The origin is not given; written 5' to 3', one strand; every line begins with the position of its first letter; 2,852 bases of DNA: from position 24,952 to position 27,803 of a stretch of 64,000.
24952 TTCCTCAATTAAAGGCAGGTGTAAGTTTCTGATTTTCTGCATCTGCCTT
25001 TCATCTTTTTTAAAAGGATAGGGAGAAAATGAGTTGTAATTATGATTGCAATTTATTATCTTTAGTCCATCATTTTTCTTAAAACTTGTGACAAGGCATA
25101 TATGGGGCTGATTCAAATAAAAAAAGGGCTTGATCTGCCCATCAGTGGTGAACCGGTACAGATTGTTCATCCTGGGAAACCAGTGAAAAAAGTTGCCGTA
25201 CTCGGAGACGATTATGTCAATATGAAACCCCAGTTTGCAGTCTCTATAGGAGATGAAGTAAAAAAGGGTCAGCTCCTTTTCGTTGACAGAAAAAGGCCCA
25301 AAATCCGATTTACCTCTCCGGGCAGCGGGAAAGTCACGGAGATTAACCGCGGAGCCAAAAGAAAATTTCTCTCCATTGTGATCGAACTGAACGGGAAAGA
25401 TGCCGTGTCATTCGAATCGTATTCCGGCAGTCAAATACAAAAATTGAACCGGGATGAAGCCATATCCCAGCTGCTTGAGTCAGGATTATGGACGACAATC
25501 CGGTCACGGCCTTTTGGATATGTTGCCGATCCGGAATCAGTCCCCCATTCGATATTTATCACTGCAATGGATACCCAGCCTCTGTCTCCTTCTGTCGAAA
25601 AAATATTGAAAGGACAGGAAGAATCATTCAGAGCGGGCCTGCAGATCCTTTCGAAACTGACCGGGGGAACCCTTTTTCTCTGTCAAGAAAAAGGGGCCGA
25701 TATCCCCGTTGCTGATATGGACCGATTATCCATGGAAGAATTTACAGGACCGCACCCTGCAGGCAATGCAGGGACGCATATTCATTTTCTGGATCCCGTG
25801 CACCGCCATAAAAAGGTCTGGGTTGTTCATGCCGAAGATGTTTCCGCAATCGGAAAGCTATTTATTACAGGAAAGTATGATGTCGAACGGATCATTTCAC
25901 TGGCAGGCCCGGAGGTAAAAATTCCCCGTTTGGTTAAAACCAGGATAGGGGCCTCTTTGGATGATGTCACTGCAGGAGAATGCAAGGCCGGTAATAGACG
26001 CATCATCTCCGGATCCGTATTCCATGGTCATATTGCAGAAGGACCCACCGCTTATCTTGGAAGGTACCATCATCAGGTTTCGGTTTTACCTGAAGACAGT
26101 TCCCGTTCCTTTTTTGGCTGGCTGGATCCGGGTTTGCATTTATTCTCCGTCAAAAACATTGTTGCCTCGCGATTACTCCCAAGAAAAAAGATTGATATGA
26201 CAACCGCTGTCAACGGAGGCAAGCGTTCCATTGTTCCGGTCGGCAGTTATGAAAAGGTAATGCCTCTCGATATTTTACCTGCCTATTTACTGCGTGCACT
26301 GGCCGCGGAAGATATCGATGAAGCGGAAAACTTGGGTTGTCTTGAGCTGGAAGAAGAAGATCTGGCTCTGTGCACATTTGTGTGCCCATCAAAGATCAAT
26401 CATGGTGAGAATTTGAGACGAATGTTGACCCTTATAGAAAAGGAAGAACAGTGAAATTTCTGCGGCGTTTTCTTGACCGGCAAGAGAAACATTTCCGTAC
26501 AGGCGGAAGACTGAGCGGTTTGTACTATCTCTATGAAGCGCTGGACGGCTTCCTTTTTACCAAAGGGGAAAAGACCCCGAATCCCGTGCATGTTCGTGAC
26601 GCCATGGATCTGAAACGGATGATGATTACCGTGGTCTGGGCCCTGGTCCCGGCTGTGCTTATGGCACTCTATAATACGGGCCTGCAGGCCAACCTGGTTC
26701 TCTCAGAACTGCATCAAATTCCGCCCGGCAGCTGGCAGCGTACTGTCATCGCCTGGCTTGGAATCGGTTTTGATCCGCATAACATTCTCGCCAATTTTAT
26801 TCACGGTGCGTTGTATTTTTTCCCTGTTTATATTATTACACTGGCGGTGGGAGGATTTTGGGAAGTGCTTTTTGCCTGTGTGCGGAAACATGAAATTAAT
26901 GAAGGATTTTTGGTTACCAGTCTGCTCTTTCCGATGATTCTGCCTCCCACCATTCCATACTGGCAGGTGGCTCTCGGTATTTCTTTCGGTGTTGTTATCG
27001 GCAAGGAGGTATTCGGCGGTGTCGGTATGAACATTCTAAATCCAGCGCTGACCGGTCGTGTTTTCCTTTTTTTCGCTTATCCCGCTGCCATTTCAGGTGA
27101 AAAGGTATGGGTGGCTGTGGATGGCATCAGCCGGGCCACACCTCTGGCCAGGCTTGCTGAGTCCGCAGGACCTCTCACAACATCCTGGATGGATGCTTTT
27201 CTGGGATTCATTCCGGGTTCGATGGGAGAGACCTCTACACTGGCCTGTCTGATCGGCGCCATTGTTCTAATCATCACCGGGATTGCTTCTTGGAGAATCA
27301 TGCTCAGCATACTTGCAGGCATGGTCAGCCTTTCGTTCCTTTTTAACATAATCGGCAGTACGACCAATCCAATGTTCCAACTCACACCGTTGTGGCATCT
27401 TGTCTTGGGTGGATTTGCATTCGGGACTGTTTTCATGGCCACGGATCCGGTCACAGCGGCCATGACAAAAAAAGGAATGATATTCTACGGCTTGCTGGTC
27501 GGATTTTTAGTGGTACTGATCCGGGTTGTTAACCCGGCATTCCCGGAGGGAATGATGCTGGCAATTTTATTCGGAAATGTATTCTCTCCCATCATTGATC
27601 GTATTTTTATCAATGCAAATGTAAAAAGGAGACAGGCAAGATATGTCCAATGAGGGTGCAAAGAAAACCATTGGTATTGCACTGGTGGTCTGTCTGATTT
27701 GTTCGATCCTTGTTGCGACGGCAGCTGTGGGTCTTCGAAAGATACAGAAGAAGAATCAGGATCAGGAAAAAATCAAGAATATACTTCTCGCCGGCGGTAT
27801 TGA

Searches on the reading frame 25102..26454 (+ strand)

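Call 65: search_protein_families(library=pfam, proteins=[window:25102-26454:+], max_evalue=0.001)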
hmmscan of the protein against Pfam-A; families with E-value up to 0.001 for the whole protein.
window:25102-26454:+ (450 aa): 3 families
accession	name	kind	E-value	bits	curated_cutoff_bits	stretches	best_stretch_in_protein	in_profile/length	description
PF24836.1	NQRA_2nd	-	2e-53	180.9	25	1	116-258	2-144/145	NqrA second alpha/beta domain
PF05896.17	NQRA_N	-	3.1e-35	120.7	25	1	4-96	1-93/94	NqrA N-terminal barrel-sandwich hybrid domain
PF11973.14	NQRA_SLBB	-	4.4e-19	69.2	27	1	264-313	1-50/51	NQRA C-terminal domain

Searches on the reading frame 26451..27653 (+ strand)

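Call 64: search_protein_families(library=pfam, proteins=[window:26451-27653:+], max_evalue=0.001)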
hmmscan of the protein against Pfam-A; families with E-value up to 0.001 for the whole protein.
window:26451-27653:+ (400 aa): 1 family
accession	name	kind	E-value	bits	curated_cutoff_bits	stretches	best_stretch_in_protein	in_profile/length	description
PF03116.20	NQR2_RnfD_RnfE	-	7.5e-105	351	27.7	1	45-391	5-295/296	NQR2, RnfD, RnfE family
